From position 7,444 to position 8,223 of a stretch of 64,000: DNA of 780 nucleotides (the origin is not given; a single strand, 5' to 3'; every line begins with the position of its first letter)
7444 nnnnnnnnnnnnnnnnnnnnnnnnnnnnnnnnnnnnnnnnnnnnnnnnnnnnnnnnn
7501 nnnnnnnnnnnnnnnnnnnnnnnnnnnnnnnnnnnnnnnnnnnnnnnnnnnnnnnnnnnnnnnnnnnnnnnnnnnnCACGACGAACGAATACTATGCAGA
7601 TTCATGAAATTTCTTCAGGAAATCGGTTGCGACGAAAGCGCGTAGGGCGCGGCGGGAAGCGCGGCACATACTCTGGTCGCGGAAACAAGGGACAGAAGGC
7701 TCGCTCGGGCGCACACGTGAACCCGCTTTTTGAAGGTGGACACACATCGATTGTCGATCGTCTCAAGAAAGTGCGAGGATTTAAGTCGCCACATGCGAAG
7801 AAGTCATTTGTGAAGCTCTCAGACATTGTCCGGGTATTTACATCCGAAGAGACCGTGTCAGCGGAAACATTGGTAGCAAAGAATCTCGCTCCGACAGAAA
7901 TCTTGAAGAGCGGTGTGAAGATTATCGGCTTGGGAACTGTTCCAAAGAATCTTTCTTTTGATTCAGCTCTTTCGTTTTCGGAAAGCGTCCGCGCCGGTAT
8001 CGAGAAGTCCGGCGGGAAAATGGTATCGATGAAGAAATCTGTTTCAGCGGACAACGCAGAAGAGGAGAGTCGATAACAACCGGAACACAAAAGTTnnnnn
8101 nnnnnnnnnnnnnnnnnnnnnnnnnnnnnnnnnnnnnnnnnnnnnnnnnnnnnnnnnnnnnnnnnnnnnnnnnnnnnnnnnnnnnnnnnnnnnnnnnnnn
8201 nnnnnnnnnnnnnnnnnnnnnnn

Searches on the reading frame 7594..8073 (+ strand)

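Call 31: search_protein_families(library=pfam, proteins=[window:7594-8073:+], max_evalue=0.001)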
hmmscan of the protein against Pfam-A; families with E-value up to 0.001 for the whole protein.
window:7594-8073:+ (160 aa): 1 family
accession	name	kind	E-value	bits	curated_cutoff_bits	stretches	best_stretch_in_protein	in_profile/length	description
PF00828.25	Ribosomal_L27A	-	5.3e-08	33.6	21.5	1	73-143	2-71/72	Ribosomal proteins 50S-L15, 50S-L18e, 60S-L27A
